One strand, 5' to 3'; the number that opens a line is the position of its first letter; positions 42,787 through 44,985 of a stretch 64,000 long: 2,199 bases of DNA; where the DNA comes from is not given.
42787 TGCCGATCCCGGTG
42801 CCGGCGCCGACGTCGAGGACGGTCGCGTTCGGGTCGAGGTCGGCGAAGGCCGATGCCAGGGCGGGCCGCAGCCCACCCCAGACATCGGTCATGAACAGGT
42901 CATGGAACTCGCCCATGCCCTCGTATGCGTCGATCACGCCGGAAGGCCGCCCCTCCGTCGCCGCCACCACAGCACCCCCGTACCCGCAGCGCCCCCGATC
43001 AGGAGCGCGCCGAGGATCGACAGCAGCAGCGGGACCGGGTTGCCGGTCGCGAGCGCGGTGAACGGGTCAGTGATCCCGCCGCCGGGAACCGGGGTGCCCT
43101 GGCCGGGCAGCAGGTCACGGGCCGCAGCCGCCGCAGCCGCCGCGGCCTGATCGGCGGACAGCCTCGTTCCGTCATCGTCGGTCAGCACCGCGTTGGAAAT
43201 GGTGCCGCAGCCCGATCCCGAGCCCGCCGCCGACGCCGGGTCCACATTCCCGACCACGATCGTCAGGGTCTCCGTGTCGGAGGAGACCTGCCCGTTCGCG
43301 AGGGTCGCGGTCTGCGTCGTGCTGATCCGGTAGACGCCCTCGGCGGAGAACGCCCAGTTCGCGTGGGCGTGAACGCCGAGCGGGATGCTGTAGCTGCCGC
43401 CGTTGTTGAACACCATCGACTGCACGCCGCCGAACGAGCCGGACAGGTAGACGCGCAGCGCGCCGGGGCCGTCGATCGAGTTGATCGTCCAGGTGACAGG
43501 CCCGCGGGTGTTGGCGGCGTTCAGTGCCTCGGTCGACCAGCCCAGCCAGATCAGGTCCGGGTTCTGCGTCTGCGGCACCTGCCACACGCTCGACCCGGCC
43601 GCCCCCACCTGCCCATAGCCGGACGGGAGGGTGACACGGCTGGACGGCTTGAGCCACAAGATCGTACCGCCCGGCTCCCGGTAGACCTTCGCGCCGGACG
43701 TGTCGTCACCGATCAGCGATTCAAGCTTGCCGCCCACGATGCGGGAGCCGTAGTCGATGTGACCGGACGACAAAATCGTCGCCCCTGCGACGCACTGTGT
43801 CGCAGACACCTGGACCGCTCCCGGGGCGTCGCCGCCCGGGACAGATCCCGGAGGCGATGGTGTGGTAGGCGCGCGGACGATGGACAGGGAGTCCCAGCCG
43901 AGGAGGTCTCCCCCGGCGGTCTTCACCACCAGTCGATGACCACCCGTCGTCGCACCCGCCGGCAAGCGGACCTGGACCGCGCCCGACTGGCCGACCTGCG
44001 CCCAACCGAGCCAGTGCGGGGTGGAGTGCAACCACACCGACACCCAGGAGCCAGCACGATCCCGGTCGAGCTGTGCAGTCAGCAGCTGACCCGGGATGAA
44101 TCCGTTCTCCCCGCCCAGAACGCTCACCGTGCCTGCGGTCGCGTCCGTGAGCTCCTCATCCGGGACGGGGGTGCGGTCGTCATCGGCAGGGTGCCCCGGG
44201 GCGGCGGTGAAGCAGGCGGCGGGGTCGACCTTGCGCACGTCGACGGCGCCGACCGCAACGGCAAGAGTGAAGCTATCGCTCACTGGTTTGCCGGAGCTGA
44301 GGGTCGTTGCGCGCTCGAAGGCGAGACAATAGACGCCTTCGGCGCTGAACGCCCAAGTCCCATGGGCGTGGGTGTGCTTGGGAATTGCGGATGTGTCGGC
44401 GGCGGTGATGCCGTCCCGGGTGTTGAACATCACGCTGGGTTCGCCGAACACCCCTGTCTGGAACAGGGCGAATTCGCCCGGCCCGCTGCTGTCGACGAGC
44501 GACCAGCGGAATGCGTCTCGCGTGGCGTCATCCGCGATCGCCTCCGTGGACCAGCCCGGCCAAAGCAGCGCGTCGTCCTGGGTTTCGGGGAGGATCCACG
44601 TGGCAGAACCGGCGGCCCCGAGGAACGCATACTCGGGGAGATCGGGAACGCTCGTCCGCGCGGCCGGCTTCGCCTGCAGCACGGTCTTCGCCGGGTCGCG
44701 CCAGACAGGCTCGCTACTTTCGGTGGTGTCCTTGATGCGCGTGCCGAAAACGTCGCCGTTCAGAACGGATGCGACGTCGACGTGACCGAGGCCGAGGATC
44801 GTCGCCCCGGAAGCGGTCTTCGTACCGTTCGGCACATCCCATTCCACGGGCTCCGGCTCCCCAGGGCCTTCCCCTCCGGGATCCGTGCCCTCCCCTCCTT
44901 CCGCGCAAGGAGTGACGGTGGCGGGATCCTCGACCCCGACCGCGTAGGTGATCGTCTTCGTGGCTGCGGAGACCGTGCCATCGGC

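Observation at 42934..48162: Giant surface protein: His motifs kept only in the C-terminal (wall-proximal) modules, with a paired-Cys signature and a non-canonical sorting motif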

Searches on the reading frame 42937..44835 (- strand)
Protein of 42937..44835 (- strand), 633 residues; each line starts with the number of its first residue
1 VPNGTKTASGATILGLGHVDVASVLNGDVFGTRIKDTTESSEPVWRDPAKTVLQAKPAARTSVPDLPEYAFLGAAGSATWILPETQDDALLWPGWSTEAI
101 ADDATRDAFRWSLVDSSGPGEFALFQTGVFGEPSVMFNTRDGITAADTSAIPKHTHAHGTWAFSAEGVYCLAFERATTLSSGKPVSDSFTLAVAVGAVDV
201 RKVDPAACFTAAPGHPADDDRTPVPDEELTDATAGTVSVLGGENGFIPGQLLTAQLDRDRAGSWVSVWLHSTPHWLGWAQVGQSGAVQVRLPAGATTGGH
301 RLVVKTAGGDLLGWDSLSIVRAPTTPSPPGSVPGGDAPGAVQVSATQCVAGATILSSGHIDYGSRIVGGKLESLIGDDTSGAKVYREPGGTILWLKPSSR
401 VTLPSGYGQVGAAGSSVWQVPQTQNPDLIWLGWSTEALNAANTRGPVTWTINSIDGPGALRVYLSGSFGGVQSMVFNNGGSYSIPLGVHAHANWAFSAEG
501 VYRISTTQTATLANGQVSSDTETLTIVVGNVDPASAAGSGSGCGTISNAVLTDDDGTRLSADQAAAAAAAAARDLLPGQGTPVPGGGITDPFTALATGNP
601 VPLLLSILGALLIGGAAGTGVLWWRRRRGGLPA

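Call 32: find_homologous_proteins(query=window:42937-44835:-, max_evalue=1e-10)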
Query window:42937-44835:- (633 aa): 473 proteins with E <= 1e-10 among 8000 candidates; the best 120 are listed.
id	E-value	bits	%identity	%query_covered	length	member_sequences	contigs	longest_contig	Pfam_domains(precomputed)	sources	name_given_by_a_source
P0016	9.8e-290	981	59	85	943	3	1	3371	-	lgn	-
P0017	1.9e-288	977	54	99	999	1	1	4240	-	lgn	-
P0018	4.2e-285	966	48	85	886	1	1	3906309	-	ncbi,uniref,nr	ncbi:TIGR03773 family transporter-associated surface protein [Agromyces atrinae]|uniref:TIGR03773 fa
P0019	6.9e-269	912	44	84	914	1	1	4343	-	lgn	-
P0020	2.7e-265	900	64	49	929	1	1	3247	-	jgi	jgi:putative ABC transporter-associated repeat protein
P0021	9.4e-258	875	43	85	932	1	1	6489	-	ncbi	-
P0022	9.2e-254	862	64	99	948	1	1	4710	-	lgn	-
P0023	1.3e-251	855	40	85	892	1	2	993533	-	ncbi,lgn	-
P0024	6.4e-244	830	41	84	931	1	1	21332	-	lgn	-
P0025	1.4e-225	769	69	30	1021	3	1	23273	-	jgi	jgi:putative ABC transporter-associated repeat protein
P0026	8.0e-217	740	55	54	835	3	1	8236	-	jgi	-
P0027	1.4e-210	720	57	88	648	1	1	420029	-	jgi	jgi:putative ABC transporter-associated repeat protein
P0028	5.7e-208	711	66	37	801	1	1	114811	PF05887.17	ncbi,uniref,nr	ncbi:TIGR03773 family transporter-associated surface protein [Nocardioides daejeonensis]|uniref:TIGR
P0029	1.7e-205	703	52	99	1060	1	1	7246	-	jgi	jgi:putative ABC transporter-associated repeat protein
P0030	1.6e-201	690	52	98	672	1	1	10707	-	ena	-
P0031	3.4e-201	689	68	35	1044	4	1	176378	-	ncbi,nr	ncbi:MAG: TIGR03773 family transporter-associated surface protein [Actinobacteria bacterium]|nr:TIGR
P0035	6.8e-195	668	64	35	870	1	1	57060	-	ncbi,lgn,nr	ncbi:MAG: TIGR03773 family transporter-associated surface protein [Buchananella hordeovulneris]|nr:T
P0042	8.4e-183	628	62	46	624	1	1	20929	-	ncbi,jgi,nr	ncbi:MAG: TIGR03773 family transporter-associated surface protein [Bifidobacteriaceae bacterium]|jgi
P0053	5.8e-162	559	71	30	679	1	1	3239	-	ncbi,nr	ncbi:MAG: TIGR03773 family transporter-associated surface protein, partial [Bifidobacteriaceae bacte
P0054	3.0e-159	550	66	63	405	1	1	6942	-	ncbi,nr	ncbi:MAG: TIGR03773 family transporter-associated surface protein, partial [Bifidobacteriaceae bacte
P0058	9.3e-157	542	68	30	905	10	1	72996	-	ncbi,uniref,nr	ncbi:TIGR03773 family transporter-associated surface protein [Buchananella hordeovulneris]|uniref:TI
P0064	2.7e-150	520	53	44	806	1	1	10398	-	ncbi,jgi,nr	ncbi:MAG: TIGR03773 family transporter-associated surface protein [Bifidobacteriaceae bacterium]|jgi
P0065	8.1e-148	512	54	66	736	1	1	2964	-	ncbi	ncbi:MAG: TIGR03773 family transporter-associated surface protein [Protaetiibacter sp.]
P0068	6.2e-144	499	59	33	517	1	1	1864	-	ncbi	ncbi:TIGR03773 family transporter-associated surface protein, partial [Xanthomonas perforans]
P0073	2.0e-95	339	40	37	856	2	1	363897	-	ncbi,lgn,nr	ncbi:TIGR03773 family transporter-associated surface protein [Blastococcus haudaquaticus]|nr:TIGR037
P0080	4.9e-82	295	39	29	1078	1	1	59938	PF16640.12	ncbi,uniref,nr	ncbi:hypothetical protein E1212_17410 [Jiangella ureilytica]|uniref:Bacterial Ig-like domain-contain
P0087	2.5e-70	256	38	29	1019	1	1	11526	PF16640.12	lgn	-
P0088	4.0e-70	255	46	28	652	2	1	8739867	PF16640.12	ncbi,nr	ncbi:TIGR03773 family transporter-associated surface protein [Micromonospora pisi]|nr:TIGR03773 fami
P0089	3.6e-69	252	38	33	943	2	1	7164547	PF16640.12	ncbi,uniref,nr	ncbi:choice-of-anchor M domain-containing protein [Jiangella mangrovi]|uniref:Surface-anchored prote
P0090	3.7e-69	252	39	31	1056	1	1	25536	PF16640.12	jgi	jgi:putative ABC transporter-associated repeat protein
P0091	2.5e-68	250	35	84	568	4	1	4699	PF16640.12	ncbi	-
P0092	7.8e-68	248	41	31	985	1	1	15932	PF16640.12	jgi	jgi:putative ABC transporter-associated repeat protein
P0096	1.4e-65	240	39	30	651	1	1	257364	PF16640.12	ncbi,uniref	ncbi:TIGR03773 family transporter-associated surface protein [Micromonospora sp. NPDC050397]|uniref:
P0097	2.3e-65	240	37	30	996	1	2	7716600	PF16640.12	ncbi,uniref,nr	ncbi:choice-of-anchor M domain-containing protein [Jiangella alkaliphila]|uniref:Surface-anchored pr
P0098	6.9e-65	238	40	31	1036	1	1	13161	PF16640.12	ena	-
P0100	5.9e-64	235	42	29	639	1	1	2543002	PF16640.12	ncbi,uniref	ncbi:TIGR03773 family transporter-associated surface protein [Amycolatopsis sp. NPDC098790]|uniref:T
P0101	2.5e-63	233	36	47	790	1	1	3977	PF16640.12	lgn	-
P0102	2.0e-62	230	38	29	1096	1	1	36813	PF16640.12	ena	-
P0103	2.6e-62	230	36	30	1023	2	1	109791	PF00801.27,PF16640.12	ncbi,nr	ncbi:TIGR03773 family transporter-associated surface protein [Jiangella anatolica]|nr:TIGR03773 fami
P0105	8.6e-62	228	39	32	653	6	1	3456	PF16640.12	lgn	-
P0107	1.6e-60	224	37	31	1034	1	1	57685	PF16640.12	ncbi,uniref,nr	ncbi:hypothetical protein E1262_21830 [Jiangella aurantiaca]|uniref:Bacterial Ig-like domain-contain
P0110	2.7e-58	216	33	67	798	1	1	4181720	PF16640.12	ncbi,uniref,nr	ncbi:choice-of-anchor M domain-containing protein [Agromyces silvae]|uniref:choice-of-anchor M domai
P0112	3.3e-56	209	51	33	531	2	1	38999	PF16640.12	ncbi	ncbi:MAG: choice-of-anchor M domain-containing protein [Leucobacter sp.]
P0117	3.9e-52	196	35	34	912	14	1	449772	PF16640.12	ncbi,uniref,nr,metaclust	ncbi:membrane protein [Leucobacter sp. UCD-THU]|uniref:choice-of-anchor M domain-containing protein 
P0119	1.0e-50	191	28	46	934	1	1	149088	PF16640.12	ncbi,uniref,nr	ncbi:choice-of-anchor M domain-containing protein [Leucobacter weissii]|uniref:Choice-of-anchor M do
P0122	4.5e-45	173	42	30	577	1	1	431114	PF16640.12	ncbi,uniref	ncbi:choice-of-anchor M domain-containing protein [Actinocorallia longicatena]|uniref:Bacterial Ig-l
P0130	1.9e-41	161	40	30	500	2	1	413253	-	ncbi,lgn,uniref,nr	ncbi:hypothetical protein GTY75_19730 [Streptomyces sp. SID8381]|uniref:TIGR03773 family transporter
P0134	3.5e-39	153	39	29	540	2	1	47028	-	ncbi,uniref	ncbi:TIGR03773 family transporter-associated surface protein, partial [Streptomyces synnematoformans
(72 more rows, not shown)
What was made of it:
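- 43879..44124 (-): Ig-like seven-strand insert (about 1347-1428) between M6 and M7. Homologues carry PF16640 bacterial Ig-like domains (call 32).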

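Call 47: predict_structure(alignment_id=A2)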
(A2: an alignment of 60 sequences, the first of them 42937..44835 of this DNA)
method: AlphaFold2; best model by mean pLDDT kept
length: 633 residues; sequences in the alignment: 60
mean_pLDDT: 88.6   pTM: 0.79
mean pLDDT of the five models: 88.6, 87.8, 87.4, 86.7, 86.6
residues with pLDDT >= 90: 465; 70-90: 90; 50-70: 30; < 50: 48
segments of 3 or more residues with pLDDT < 50: 333-336, 338-340, 549-587
pLDDT, mean of each block of 10 residues (from residue 1): 94 97 97 94 95 98 93 95 93 96 95 97 92 93 94 92 98 98 98 98 96 93 97 97 93 97 97 95 95 95 97 98 72 47 63 91 95 92 89 96 93 97 90 93 96 98 92 96 92 97 98 98 97 86 55 41 45 40 49 81 89 88 76 48
secondary structure, 60 per line:
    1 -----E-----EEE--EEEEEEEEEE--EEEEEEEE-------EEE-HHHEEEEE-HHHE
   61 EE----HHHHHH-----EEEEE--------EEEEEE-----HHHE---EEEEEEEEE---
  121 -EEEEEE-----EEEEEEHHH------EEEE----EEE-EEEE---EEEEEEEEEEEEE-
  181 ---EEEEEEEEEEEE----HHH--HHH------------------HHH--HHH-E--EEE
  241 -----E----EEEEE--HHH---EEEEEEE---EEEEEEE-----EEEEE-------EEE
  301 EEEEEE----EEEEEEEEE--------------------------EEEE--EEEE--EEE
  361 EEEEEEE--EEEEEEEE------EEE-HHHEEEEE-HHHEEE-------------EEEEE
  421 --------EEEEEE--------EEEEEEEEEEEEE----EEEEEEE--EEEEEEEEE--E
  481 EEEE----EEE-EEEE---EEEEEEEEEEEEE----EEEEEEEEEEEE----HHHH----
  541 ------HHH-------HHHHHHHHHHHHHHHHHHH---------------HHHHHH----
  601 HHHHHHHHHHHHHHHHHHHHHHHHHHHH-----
elements in order: E12-14 E17-26 E29-36 E44-46 E51-55 E60-62 H67-72 E78-82 E91-96 E109-117 E122-127 E133-138 E148-151 E156-158 E160-163 E167-179 E184-195 E238-240 E251-255 E264-270 E274-280 E286-290 E298-306 E311-319 E346-349 E352-355 E358-367 E370-377 E384-386 E391-395 E400-402 E416-420 E429-434 E443-455 E460-466 E469-477 E480-484 E489-491 E493-496 E500-512 E517-528 H533-536 H557-575 H591-596 H601-628
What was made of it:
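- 43879..44124 (-): AlphaFold2 strands at local residues 238-319, pLDDT above 90 (call 47).
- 42937..43218 (-): C-terminal tail (1649-1742). In order: C1652, an Ala-rich helix, LPG, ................, a transmembrane helix, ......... It is a membrane-anchor or unknown sorting signal, not a sortase signal. Helices in the model (call 47).
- Checked: It is a confident seven-strand beta unit at about 1347-1428 in the AlphaFold2 model (call 47).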

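Call 49: fold_search(model_id=the predicted structure, library=pdb)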
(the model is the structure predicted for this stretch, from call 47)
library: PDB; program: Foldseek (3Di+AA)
matches with E <= 10: 1812; with E <= 0.001: 349
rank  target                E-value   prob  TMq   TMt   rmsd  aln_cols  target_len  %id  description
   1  6xi3                  6.3e-09  1.00  0.11  0.17  32.5       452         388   13  Crystal structure of tetra-tandem repeat in extending region of large adhesion protein (released 2020-10-14)
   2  6e57_C                7.4e-09  1.00  0.12  0.19  25.1       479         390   11  Bacteroides ovatus mixed-linkage glucan utilization locus (MLGUL) SGBP-B in complex with mixed-linkage heptasaccharide (released 2019-05-29)
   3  7sqc_2B               1.0e-08  1.00  0.11  0.09  35.1       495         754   11  Ciliary C1 central pair apparatus isolated from Chlamydomonas reinhardtii (released 2022-04-13)
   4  7c7u_B                1.9e-08  1.00  0.12  0.13  31.9       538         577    9  Biofilm associated protein - BSP domain (released 2021-05-12)
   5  6e9b_C                5.5e-08  1.00  0.13  0.20  24.8       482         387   10  Bacteroides ovatus mixed-linkage glucan utilization locus (MLGUL) SGBP-B in complex with mixed-linkage heptasaccharide (released 2019-05-15)
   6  6e57_A                5.5e-08  1.00  0.12  0.19  23.8       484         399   11  Bacteroides ovatus mixed-linkage glucan utilization locus (MLGUL) SGBP-B in complex with mixed-linkage heptasaccharide (released 2019-05-29)
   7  7c7u_A                6.2e-08  1.00  0.12  0.13  32.0       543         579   10  Biofilm associated protein - BSP domain (released 2021-05-12)
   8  6e9b_A                8.1e-08  0.99  0.11  0.18  24.4       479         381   11  Bacteroides ovatus mixed-linkage glucan utilization locus (MLGUL) SGBP-B in complex with mixed-linkage heptasaccharide (released 2019-05-15)
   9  7sqc_2A               1.1e-07  0.98  0.10  0.09  37.5       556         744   12  Ciliary C1 central pair apparatus isolated from Chlamydomonas reinhardtii (released 2022-04-13)
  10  6e57_D                1.4e-07  1.00  0.12  0.20  25.1       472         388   10  Bacteroides ovatus mixed-linkage glucan utilization locus (MLGUL) SGBP-B in complex with mixed-linkage heptasaccharide (released 2019-05-29)
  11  8cem_E                1.5e-07  0.99  0.12  0.11  28.7       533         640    8  Structure of bovine native C3, re-refinement (released 2023-04-05)
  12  9ijj_4G               1.5e-07  0.85  0.09  0.02  37.8       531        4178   10  In situ structure of the central apparatus in mouse sperm axoneme. (released 2025-06-04)
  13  9ijj_4H               2.1e-07  0.85  0.09  0.03  37.9       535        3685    9  In situ structure of the central apparatus in mouse sperm axoneme. (released 2025-06-04)
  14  6e57_B                2.2e-07  1.00  0.12  0.19  23.7       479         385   11  Bacteroides ovatus mixed-linkage glucan utilization locus (MLGUL) SGBP-B in complex with mixed-linkage heptasaccharide (released 2019-05-29)
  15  9gly                  5.8e-07  0.93  0.13  0.16  23.8       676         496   10  Structure of an ancestral laccase from Agaricales fungi (released 2025-09-10)
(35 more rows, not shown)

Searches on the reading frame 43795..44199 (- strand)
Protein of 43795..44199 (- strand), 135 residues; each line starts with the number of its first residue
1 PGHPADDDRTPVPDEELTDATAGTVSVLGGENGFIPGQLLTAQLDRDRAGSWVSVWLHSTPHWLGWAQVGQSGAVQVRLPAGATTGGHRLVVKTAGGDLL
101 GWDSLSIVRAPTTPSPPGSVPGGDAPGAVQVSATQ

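Call 45: search_protein_families(library=pfam, proteins=[window:43795-44199:-], max_evalue=10)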
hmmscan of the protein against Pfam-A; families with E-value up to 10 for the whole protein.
seq(135 aa): 0 families
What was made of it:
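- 43879..44124 (-): No Pfam hit for this copy (call 45).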
